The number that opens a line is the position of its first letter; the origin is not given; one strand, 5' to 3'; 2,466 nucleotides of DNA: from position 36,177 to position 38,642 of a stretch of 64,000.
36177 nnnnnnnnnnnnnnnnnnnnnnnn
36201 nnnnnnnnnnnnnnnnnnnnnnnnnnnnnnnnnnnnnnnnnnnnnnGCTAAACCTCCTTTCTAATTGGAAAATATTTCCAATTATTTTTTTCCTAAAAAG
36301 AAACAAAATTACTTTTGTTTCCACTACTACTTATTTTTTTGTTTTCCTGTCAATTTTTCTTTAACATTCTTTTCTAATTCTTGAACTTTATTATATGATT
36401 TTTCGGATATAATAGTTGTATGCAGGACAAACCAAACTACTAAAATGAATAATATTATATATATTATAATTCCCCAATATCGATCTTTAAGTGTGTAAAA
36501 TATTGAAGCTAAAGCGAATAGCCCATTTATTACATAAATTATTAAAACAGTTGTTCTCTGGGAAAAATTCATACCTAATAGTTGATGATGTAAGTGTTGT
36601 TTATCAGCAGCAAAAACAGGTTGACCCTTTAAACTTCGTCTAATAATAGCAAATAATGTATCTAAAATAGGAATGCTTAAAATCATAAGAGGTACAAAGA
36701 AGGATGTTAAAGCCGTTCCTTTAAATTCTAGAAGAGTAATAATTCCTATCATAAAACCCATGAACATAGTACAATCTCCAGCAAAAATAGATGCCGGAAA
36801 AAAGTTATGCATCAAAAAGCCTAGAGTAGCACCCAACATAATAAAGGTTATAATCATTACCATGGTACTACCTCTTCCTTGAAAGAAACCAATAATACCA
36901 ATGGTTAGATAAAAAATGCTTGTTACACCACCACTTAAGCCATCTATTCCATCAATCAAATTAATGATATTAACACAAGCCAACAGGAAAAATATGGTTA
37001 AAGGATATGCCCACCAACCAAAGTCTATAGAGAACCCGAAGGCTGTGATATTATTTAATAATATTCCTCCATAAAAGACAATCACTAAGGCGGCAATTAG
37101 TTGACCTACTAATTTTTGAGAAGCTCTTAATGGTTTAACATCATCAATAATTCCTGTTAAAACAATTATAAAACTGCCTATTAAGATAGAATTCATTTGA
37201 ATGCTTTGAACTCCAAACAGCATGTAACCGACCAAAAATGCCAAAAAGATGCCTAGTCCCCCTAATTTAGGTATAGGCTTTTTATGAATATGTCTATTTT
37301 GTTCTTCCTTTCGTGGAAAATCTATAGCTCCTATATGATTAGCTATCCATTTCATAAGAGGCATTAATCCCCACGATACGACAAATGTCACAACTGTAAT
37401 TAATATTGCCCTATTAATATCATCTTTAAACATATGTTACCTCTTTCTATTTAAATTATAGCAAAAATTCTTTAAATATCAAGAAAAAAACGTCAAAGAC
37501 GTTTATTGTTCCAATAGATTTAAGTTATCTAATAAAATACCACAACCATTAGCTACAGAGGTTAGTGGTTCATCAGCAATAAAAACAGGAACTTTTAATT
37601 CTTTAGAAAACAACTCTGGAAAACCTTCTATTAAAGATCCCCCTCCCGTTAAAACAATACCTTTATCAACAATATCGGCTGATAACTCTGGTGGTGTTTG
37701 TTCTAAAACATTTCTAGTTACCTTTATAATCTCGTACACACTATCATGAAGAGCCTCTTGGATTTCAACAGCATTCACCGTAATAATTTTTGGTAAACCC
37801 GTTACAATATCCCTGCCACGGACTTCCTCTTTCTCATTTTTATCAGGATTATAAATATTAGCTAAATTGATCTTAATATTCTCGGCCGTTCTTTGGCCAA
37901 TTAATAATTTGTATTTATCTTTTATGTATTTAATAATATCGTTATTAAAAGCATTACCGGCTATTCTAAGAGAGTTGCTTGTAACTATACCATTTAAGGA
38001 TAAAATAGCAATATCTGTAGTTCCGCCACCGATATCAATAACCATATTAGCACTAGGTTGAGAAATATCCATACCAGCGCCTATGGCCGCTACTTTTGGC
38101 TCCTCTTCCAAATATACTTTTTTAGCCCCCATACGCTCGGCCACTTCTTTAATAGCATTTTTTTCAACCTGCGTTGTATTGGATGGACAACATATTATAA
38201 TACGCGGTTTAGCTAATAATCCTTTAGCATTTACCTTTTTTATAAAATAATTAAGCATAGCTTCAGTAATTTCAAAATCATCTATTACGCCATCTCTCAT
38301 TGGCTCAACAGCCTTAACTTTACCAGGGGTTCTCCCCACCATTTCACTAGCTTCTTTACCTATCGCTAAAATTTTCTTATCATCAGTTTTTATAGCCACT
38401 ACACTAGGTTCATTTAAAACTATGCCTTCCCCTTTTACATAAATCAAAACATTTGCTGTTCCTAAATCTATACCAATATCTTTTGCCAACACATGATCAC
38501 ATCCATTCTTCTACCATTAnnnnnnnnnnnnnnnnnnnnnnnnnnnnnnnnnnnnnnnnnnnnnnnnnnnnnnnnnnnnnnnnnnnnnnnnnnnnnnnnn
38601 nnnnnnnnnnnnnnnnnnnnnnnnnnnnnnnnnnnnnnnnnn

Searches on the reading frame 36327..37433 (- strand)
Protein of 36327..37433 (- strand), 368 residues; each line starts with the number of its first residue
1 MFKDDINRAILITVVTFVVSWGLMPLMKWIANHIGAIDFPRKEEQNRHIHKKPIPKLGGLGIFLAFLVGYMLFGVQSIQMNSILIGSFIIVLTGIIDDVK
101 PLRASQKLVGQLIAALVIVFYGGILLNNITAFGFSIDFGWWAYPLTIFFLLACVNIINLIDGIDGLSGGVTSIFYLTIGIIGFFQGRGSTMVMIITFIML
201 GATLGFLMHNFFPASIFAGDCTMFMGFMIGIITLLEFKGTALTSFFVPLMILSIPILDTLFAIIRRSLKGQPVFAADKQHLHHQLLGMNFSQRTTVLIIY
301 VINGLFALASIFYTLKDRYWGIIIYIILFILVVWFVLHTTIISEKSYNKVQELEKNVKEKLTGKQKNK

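Call 66: search_protein_families(library=pfam, proteins=[window:36327-37433:-], max_evalue=0.00001)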
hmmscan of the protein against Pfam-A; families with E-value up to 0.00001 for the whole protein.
window:36327-37433:- (368 aa): 1 family
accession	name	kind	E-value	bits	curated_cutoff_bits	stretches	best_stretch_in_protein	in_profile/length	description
PF00953.26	Glycos_transf_4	-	7.2e-34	117.5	27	1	82-234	3-157/160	Glycosyl transferase family 4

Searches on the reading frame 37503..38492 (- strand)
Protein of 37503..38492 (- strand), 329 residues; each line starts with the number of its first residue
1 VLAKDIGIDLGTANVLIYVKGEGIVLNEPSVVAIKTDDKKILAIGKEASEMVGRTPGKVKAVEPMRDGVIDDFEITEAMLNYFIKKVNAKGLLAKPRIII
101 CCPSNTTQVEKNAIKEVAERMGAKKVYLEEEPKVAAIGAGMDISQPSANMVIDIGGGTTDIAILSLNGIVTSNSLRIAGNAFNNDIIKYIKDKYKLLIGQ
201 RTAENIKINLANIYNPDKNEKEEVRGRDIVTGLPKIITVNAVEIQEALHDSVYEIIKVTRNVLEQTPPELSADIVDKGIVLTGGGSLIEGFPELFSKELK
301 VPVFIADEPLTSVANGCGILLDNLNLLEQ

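Call 66: search_protein_families(library=pfam, proteins=[window:37503-38492:-], max_evalue=0.00001)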
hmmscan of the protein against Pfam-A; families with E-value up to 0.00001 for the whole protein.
window:37503-38492:- (329 aa): 5 families
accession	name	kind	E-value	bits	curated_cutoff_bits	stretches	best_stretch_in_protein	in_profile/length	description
PF06723.19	MreB_Mbl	-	8.9e-144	478.7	27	1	4-327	2-325/327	MreB/Mbl protein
PF14450.12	FtsA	-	2.7e-14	54.1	31.8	1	150-308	1-112/127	Cell division protein FtsA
PF00022.25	Actin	-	3.4e-13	49.4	27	1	29-193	31-190/410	Actin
PF00012.26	HSP70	-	4.6e-09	35.5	20.6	1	89-204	125-248/599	Hsp70 protein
PF25216.1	Volactin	-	2.8e-06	27.5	35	0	26-123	44-141/321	Volactin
